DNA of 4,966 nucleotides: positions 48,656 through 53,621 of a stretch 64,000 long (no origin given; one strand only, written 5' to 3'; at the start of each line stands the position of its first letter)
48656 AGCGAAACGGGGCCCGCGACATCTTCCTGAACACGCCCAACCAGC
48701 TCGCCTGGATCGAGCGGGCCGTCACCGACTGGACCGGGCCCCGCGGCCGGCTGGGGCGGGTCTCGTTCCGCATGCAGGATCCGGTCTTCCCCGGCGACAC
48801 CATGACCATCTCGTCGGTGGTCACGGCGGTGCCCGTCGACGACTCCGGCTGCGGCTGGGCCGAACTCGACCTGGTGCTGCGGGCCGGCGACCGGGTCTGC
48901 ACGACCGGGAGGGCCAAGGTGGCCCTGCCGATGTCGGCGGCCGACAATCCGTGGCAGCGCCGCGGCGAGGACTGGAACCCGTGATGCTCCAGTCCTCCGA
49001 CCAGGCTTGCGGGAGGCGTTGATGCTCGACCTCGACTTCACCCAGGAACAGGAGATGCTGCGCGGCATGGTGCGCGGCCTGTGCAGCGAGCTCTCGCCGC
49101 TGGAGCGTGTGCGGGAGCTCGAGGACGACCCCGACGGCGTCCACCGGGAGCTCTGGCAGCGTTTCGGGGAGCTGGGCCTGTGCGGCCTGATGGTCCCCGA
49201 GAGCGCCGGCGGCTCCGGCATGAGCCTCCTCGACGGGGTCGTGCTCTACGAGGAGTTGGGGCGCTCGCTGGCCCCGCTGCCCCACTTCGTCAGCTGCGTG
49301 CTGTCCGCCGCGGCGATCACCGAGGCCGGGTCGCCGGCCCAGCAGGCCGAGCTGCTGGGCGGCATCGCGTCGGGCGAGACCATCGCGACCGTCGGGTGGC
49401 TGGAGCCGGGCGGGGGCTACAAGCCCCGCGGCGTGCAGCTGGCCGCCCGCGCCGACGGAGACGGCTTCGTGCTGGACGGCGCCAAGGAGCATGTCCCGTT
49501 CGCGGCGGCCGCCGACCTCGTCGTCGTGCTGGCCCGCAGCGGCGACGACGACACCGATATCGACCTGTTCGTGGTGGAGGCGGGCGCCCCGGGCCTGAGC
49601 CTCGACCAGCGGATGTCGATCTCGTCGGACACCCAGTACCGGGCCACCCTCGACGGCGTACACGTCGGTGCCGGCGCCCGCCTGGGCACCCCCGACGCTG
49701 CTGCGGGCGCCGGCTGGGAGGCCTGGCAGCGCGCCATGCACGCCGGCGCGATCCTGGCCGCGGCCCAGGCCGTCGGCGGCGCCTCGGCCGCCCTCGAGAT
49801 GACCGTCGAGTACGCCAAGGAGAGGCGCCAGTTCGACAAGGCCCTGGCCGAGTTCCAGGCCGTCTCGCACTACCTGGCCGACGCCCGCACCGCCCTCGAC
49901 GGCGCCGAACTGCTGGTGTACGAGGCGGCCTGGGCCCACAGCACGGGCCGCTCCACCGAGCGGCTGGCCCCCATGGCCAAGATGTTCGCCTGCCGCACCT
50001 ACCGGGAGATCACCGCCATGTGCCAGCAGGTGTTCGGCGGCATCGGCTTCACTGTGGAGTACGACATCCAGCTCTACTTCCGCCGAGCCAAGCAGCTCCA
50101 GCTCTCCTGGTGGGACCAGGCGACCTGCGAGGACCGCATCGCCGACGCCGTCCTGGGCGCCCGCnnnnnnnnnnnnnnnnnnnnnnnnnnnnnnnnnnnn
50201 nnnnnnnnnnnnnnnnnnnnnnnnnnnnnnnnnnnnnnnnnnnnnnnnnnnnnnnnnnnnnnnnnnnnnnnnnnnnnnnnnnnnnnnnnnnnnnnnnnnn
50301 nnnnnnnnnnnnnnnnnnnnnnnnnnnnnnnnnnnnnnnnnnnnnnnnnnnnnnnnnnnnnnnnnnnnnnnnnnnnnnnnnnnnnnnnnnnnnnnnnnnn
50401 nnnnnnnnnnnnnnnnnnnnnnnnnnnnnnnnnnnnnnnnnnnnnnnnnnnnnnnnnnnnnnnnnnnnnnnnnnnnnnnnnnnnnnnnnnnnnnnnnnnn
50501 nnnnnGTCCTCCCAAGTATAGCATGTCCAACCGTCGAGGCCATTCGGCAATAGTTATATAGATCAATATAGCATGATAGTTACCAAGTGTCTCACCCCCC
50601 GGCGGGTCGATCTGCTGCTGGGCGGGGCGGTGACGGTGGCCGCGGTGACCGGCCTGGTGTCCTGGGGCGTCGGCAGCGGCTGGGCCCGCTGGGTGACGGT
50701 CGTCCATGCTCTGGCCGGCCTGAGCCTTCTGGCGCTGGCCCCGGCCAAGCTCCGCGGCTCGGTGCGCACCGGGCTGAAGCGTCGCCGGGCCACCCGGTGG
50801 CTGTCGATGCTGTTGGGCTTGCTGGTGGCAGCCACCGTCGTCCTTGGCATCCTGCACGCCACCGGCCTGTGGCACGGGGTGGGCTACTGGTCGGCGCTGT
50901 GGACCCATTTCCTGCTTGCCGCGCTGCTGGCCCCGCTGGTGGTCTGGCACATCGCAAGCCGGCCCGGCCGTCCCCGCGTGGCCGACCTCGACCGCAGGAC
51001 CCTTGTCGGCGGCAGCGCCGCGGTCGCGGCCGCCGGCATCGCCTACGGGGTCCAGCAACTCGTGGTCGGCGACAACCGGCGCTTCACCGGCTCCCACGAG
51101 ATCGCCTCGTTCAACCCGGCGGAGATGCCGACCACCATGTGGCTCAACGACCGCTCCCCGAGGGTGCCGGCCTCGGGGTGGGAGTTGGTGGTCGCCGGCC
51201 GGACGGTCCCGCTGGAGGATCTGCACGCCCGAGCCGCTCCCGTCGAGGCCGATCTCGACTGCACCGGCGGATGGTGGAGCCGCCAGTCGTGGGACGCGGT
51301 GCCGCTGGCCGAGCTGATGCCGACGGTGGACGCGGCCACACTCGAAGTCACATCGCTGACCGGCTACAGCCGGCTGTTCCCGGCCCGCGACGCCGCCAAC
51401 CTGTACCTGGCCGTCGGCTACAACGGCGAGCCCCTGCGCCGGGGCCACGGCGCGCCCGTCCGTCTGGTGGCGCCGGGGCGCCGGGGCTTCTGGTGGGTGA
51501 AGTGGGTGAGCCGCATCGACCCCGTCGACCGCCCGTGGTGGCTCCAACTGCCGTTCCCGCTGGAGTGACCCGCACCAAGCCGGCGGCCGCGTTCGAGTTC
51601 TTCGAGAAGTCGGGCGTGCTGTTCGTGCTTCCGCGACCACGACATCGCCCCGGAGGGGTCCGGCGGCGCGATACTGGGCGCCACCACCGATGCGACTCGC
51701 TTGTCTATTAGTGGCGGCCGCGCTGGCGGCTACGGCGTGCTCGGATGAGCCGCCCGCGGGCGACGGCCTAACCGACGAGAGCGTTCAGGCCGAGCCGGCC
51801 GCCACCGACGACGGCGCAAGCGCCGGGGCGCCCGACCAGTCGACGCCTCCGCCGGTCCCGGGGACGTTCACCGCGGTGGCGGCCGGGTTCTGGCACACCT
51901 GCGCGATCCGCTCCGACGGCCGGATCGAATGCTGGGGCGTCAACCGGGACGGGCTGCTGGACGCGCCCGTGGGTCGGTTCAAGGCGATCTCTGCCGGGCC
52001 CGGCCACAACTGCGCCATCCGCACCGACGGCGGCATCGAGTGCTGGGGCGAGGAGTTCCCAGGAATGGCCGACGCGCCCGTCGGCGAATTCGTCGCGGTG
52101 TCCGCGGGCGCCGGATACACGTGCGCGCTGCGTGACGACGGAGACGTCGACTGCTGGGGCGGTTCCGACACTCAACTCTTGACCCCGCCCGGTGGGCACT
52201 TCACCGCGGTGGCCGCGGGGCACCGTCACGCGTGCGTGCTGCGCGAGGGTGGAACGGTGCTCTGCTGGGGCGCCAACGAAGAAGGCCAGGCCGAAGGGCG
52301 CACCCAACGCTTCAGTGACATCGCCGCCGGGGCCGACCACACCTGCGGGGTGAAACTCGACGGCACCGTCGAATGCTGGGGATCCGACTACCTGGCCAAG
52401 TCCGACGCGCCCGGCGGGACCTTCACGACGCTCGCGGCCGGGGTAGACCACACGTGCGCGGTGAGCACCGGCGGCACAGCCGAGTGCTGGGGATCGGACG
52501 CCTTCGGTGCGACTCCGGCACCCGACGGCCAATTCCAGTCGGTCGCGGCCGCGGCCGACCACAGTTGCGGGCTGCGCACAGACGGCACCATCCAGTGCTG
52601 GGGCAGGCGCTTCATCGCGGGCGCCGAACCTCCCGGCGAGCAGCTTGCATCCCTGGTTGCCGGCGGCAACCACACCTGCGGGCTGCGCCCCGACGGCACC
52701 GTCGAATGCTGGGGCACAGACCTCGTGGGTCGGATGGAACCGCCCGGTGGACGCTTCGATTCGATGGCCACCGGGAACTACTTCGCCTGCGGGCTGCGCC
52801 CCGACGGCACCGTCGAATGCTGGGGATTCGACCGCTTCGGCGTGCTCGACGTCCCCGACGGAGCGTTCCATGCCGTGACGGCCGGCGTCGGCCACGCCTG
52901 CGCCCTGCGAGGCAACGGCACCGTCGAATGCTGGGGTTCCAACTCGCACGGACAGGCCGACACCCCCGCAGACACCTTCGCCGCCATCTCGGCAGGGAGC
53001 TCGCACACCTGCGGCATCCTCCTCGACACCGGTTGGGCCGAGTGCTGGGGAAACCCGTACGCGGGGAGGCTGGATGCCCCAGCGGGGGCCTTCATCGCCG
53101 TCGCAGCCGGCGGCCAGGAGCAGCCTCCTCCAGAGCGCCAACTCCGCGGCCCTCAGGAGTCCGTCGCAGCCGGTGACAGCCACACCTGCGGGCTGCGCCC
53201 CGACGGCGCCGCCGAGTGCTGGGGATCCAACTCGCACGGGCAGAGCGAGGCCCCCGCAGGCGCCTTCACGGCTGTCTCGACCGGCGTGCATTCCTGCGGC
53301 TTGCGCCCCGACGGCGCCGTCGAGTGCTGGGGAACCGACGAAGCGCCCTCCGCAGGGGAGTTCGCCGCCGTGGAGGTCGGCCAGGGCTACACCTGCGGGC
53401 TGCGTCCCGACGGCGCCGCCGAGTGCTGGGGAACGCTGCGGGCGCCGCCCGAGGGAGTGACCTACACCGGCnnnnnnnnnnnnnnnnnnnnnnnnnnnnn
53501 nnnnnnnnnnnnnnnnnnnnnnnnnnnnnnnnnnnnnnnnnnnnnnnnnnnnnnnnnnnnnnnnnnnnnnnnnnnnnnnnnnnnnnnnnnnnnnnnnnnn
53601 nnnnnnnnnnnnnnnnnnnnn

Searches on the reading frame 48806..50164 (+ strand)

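Call 25: search_protein_families(library=pfam, proteins=[window:48806-50164:+], max_evalue=0.001)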
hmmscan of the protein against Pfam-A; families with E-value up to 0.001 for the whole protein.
window:48806-50164:+ (453 aa): 4 families
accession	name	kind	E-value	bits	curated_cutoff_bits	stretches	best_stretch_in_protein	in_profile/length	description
PF00441.29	Acyl-CoA_dh_1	-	2e-30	106.3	22.4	1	301-431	1-131/150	Acyl-CoA dehydrogenase, C-terminal domain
PF02771.21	Acyl-CoA_dh_N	-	1.6e-22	80.5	22.9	1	79-191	1-113/113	Acyl-CoA dehydrogenase, N-terminal domain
PF08028.16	Acyl-CoA_dh_2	-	1.1e-14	55.3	22.7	1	317-429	2-124/134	Acyl-CoA dehydrogenase, C-terminal domain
PF02770.24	Acyl-CoA_dh_M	-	2.3e-12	47.3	33.3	1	199-269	5-77/97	Acyl-CoA dehydrogenase, middle domain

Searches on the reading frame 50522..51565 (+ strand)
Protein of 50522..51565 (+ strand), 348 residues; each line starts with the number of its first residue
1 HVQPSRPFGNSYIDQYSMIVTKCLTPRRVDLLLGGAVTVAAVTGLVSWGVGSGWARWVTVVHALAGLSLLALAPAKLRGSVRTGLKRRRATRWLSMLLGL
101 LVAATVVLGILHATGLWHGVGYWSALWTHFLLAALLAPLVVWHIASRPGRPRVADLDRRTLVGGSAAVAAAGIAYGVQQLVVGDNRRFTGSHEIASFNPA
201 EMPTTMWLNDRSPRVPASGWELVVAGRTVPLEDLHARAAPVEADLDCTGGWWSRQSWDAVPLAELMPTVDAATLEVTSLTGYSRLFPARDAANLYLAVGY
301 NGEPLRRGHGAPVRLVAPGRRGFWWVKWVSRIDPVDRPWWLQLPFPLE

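Call 25: search_protein_families(library=pfam, proteins=[window:50522-51565:+], max_evalue=0.001)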
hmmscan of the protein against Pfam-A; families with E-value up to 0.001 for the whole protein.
window:50522-51565:+ (348 aa): 1 family
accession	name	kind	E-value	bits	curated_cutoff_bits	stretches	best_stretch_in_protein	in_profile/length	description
PF00174.25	Oxidored_molyb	-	3.8e-17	62.8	24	1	216-337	8-163/169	Oxidoreductase molybdopterin binding domain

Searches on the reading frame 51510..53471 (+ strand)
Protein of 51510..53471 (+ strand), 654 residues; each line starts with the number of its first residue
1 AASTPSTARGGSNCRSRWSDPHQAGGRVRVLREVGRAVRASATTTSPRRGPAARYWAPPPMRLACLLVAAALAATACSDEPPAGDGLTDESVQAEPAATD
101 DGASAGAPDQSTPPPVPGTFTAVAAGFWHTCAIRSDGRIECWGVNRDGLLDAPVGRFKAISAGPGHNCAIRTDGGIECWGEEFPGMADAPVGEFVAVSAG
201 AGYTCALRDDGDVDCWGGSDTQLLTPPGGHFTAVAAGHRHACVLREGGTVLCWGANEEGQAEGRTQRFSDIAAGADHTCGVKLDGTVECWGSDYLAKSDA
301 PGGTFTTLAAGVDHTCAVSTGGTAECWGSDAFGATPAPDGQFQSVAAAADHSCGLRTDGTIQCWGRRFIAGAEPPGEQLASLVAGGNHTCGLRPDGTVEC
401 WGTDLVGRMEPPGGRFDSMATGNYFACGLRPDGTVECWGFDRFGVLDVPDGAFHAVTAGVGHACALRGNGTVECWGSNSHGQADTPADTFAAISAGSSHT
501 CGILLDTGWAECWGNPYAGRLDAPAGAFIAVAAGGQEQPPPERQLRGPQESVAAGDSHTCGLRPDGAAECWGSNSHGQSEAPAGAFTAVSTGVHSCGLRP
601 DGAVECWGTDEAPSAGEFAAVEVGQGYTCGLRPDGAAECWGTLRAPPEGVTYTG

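Call 26: search_protein_families(library=pfam, proteins=[window:51510-53471:+], max_evalue=0.001)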
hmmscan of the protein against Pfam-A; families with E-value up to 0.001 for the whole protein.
window:51510-53471:+ (654 aa): 3 families
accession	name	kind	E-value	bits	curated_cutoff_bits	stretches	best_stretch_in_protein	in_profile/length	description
PF13540.12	RCC1_2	-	4.7e-84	274.8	22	10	232-260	2-30/30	Regulator of chromosome condensation (RCC1) repeat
PF25390.1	WD40_RLD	-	7.9e-46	157.5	150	4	301-578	87-329/363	RCC1-like domain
PF00415.24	RCC1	-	0.00019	22.4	21.7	0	222-244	28-50/50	Regulator of chromosome condensation (RCC1) repeat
